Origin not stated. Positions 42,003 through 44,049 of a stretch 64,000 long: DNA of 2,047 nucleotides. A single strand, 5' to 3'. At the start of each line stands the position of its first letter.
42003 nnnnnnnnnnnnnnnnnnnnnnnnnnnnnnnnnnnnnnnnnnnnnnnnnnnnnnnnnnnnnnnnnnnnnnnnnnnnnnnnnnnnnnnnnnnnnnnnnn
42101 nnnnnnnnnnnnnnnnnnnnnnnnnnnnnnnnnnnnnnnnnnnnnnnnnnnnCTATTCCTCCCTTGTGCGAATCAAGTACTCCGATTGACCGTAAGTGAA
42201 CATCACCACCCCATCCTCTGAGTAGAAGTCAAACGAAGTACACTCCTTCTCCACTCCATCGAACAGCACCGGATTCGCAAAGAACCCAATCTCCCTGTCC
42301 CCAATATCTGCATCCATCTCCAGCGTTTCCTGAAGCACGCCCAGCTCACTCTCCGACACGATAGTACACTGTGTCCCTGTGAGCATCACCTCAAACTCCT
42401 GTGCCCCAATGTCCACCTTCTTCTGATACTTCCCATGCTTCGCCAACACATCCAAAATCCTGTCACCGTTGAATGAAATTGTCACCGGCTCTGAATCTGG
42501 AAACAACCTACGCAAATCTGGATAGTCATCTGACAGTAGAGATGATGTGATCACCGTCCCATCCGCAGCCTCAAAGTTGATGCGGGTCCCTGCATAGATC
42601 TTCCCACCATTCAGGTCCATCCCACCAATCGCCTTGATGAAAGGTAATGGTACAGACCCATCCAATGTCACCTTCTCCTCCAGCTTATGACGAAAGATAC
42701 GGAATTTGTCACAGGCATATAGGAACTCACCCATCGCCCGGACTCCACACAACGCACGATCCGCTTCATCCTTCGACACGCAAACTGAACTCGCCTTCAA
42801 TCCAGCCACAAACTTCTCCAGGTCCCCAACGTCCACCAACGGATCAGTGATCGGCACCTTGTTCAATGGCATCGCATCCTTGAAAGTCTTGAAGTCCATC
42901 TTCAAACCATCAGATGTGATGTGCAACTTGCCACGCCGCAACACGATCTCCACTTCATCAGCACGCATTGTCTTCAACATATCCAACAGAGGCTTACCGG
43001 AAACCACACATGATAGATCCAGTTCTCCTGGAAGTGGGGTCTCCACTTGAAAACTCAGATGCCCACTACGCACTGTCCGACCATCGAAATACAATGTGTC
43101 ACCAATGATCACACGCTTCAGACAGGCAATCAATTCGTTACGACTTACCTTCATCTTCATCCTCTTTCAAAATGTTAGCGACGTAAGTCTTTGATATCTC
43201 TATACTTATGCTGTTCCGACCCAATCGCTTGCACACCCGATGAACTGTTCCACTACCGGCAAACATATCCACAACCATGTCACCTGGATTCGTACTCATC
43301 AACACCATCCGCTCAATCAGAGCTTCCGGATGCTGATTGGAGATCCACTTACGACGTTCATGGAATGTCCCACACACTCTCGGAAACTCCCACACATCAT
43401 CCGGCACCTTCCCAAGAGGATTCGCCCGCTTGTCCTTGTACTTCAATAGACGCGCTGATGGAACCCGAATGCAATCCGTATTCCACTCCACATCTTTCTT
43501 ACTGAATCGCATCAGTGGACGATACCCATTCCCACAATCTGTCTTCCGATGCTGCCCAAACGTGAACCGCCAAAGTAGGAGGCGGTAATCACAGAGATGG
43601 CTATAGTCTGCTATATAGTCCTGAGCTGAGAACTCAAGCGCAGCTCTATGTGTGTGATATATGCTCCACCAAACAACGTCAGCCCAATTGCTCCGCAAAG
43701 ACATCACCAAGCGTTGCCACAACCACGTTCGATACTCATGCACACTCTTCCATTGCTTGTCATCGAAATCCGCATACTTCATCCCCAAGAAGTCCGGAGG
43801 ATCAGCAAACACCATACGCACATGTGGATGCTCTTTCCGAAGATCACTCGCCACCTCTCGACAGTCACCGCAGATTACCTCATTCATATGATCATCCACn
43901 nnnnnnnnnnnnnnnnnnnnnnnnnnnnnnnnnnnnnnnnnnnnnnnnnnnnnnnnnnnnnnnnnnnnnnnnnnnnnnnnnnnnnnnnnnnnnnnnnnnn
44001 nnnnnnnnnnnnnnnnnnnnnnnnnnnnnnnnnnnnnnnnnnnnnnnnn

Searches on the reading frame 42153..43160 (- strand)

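Call 24: search_protein_families(library=pfam, proteins=[window:42153-43160:-], max_evalue=0.001)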
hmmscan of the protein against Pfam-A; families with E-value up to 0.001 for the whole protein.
window:42153-43160:- (335 aa): 1 family
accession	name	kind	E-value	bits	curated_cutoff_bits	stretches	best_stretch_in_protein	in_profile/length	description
PF00712.24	DNA_pol3_beta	-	0.0003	21.4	24.4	0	35-86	51-104/120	DNA polymerase III beta subunit, N-terminal domain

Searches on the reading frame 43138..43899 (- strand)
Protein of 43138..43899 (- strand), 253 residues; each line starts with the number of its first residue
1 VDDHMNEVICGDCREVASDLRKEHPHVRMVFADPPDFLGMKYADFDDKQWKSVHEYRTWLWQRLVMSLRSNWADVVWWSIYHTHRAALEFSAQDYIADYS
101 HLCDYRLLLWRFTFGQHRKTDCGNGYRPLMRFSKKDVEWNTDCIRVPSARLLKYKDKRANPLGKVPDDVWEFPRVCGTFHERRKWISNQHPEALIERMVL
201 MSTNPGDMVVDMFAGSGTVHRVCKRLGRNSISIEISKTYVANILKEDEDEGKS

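Call 24: search_protein_families(library=pfam, proteins=[window:43138-43899:-], max_evalue=0.001)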
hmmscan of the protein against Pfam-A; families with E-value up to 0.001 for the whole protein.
window:43138-43899:- (253 aa): 2 families
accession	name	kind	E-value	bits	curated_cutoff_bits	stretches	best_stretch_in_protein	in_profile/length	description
PF01555.25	N6_N4_Mtase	-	5.3e-29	102.2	26.7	1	27-242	1-218/221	DNA methylase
PF02475.24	TRM5-TYW2_MTfase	-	0.00055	20.4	28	0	196-236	26-69/164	TRM5/TYW2 methyltransferase domain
